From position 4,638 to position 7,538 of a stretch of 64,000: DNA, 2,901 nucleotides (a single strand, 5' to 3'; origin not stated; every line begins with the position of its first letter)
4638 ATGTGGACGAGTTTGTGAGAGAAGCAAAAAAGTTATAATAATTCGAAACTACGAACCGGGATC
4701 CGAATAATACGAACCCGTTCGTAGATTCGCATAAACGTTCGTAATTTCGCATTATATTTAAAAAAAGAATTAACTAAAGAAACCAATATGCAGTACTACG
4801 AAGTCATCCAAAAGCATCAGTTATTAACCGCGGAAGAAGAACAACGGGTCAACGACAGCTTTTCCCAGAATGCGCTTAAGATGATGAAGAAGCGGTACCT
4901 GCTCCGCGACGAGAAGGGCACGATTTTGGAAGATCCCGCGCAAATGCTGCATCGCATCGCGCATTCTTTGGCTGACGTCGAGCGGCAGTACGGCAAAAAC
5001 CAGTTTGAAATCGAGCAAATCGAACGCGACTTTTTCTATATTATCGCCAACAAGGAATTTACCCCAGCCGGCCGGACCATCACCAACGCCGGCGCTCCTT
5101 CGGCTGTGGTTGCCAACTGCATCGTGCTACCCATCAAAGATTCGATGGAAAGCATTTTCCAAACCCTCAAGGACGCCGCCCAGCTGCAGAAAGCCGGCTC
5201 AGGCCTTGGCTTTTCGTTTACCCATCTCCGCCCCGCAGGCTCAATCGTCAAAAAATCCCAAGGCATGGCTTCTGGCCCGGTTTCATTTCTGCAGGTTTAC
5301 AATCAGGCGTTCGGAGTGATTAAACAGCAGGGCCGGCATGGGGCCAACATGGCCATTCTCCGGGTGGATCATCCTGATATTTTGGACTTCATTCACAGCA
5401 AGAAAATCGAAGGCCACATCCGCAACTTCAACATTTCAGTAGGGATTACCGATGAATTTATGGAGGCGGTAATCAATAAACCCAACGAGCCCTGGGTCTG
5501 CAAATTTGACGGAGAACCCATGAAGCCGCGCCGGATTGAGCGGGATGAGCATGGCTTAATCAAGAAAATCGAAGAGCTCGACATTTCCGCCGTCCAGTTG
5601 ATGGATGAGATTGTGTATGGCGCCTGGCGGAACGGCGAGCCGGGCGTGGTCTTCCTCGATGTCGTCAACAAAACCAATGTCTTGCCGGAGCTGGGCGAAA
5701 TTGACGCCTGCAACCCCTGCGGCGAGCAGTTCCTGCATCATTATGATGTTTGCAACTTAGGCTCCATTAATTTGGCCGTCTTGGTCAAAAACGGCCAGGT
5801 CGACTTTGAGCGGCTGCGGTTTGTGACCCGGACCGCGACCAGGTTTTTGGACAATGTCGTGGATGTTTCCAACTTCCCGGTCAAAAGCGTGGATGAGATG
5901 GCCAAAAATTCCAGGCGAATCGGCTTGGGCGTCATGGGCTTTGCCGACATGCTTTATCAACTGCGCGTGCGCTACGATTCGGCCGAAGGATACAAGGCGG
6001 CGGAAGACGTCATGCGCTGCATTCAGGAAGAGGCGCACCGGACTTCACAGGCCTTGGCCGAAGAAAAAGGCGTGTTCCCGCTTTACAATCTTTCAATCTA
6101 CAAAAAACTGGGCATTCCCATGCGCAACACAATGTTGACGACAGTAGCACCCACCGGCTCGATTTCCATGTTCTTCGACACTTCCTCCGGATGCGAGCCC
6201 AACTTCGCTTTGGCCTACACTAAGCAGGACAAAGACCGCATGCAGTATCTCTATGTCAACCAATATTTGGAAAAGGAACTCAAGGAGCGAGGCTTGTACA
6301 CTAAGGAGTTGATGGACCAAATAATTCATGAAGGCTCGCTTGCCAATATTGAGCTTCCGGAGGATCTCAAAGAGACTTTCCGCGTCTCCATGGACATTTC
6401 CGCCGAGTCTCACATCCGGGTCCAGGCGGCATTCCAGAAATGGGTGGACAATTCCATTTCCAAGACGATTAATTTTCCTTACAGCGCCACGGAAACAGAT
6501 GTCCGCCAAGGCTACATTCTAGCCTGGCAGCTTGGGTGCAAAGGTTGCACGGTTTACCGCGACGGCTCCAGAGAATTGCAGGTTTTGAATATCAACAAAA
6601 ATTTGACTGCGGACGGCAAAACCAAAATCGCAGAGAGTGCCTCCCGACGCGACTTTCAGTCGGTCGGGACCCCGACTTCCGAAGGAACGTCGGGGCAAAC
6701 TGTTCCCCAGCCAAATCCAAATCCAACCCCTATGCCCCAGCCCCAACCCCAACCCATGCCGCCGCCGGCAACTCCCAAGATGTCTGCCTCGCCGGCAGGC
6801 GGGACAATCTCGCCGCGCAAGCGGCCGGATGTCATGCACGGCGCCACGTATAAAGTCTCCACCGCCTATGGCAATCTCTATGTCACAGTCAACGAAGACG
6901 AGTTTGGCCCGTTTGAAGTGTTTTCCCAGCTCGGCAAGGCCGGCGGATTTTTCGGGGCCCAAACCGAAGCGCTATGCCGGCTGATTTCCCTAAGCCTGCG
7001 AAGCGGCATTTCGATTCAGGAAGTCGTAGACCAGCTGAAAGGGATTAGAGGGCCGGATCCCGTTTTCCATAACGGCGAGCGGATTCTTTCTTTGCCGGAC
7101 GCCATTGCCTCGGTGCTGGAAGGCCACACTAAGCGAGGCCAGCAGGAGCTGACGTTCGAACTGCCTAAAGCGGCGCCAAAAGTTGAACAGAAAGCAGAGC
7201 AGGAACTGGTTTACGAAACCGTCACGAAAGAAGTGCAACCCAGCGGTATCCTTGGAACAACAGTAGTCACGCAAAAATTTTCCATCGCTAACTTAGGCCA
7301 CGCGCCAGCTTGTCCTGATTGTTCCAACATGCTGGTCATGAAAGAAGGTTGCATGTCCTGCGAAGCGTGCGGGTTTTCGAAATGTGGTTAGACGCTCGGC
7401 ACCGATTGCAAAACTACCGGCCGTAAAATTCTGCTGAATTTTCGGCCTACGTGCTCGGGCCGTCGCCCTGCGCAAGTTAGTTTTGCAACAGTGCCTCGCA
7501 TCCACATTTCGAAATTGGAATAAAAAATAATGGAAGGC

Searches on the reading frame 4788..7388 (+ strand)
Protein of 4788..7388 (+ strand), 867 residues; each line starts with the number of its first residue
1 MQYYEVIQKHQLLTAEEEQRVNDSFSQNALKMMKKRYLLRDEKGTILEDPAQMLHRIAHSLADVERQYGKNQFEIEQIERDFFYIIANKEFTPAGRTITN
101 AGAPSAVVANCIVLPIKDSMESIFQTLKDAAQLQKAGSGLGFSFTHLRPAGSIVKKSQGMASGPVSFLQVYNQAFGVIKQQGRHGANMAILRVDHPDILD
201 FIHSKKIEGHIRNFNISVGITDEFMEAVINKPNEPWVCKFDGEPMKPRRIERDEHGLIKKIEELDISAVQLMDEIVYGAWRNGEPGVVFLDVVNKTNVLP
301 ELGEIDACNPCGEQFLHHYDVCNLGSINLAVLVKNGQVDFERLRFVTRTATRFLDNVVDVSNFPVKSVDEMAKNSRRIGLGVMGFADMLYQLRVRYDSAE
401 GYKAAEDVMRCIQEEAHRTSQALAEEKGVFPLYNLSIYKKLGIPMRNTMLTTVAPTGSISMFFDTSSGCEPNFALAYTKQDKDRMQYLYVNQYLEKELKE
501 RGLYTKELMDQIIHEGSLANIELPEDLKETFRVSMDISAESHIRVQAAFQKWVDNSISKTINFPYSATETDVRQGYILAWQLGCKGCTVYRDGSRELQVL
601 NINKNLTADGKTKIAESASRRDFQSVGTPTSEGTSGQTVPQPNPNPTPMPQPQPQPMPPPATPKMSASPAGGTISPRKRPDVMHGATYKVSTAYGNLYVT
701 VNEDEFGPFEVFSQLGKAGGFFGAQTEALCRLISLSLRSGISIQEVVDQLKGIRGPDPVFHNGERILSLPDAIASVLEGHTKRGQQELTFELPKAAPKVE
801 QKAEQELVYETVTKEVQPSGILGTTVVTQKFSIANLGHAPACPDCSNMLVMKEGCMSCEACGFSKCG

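Call 70: search_protein_families(library=pfam, proteins=[window:4788-7388:+], max_evalue=0.00001)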
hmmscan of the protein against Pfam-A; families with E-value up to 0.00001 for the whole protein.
window:4788-7388:+ (867 aa): 3 families
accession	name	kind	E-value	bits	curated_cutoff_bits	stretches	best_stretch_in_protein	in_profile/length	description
PF02867.20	Ribonuc_red_lgC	-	4.2e-129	432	23.9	2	110-440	2-346/523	Ribonucleotide reductase, barrel domain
PF12637.14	TSCPD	-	1.4e-20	73.8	22.8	1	688-780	3-87/88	TSCPD domain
PF00317.26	Ribonuc_red_lgN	-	4e-18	65.7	28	1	24-105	2-76/77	Ribonucleotide reductase, all-alpha domain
